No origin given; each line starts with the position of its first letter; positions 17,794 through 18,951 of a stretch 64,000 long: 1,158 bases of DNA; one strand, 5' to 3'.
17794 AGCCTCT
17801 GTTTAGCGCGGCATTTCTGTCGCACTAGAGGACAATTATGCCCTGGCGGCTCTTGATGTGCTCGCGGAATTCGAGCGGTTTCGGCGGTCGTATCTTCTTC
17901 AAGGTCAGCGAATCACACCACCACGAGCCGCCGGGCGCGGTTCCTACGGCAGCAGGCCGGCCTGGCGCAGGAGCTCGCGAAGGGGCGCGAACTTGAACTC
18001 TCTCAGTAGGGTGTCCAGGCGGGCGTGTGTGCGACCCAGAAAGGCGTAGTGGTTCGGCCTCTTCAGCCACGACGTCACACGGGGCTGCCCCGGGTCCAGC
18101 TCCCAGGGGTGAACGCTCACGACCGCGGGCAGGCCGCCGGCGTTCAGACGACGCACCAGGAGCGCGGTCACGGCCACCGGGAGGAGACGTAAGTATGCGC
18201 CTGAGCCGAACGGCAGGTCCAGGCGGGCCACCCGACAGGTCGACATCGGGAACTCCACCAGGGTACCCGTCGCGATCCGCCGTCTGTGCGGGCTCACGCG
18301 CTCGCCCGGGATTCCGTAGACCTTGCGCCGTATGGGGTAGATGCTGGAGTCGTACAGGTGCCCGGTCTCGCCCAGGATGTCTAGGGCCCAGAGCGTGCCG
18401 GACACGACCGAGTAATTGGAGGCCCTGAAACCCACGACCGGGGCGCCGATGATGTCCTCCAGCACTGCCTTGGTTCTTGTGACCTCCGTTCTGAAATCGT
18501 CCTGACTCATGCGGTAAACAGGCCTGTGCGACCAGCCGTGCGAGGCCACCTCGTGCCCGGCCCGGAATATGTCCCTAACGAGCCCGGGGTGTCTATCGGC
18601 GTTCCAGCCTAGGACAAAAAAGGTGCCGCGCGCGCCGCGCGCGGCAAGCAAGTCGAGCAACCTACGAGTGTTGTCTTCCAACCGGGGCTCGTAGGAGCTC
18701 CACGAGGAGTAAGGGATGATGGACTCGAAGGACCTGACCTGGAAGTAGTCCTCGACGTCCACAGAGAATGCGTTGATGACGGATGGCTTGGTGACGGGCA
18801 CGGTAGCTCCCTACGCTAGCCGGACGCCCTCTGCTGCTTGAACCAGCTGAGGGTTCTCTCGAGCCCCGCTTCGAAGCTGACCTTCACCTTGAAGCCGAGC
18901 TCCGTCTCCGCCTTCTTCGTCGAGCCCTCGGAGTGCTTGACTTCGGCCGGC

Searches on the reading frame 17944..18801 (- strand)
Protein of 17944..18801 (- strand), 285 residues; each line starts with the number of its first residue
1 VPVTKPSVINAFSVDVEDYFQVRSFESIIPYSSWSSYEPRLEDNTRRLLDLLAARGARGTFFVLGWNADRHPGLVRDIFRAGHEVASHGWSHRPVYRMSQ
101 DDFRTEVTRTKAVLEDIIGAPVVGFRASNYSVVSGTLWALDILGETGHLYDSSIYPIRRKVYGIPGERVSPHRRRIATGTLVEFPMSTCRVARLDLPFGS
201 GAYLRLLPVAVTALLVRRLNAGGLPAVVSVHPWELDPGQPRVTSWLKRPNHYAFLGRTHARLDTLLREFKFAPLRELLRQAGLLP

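Call 14: search_protein_families(library=pfam, proteins=[window:17944-18801:-], max_evalue=0.001)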
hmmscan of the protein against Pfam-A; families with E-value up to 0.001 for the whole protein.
window:17944-18801:- (285 aa): 2 families
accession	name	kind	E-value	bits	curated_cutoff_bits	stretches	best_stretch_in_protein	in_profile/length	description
PF11959.13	DUF3473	-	3.7e-34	117.9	29.6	1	152-278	1-129/130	Domain of unknown function (DUF3473)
PF01522.26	Polysacc_deac_1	-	2.7e-22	79.5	23.1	1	42-131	18-107/124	Polysaccharide deacetylase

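Call 16: search_protein_families(library=ncbifam, proteins=[window:17944-18801:-], max_evalue=0.00001)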
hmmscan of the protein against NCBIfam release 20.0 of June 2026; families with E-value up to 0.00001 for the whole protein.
window:17944-18801:- (285 aa): 9 families
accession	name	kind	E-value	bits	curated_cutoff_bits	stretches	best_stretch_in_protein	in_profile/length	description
TIGR03006.1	pepcterm_polyde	equivalog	4.3e-93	311.4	276.2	1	10-278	1-271/272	XrtA system polysaccharide deacetylase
TIGR02764.1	spore_ybaN_pdaB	equivalog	7e-14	52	237.4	1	42-128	18-104/191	polysaccharide deacetylase family sporulation protein PdaB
NF045821.1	PgAcgDacpgdA1_Bac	equivalog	1.1e-13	50.7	400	1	45-121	103-179/282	peptidoglycan-N-acetylglucosamine deacetylase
TIGR04243.1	nodulat_NodB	equivalog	2.9e-13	49.8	240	1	45-132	17-104/197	chitooligosaccharide deacetylase NodB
NF045820.1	PgAcgDacpgdA_Strep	equivalog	1.9e-09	36.9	800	1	44-123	282-361/463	peptidoglycan-N-acetylglucosamine deacetylase PgdA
TIGR02884.1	spore_pdaA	equivalog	4.5e-09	36.3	298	1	43-120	50-127/224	delta-lactam-biosynthetic de-N-acetylase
NF045822.1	PgAcgDacpgdA2_Bac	equivalog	1e-07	31.6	400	1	45-128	84-167/274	peptidoglycan-N-acetylglucosamine deacetylase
TIGR02873.1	spore_ylxY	hypoth_equivalog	2.3e-07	30.3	391.5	1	45-122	100-177/268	probable sporulation protein, polysaccharide deacetylase family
TIGR03212.1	uraD_N-term-dom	equivalog_domain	6.4e-07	28.7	424.6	1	45-155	79-185/297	allantoinase PuuE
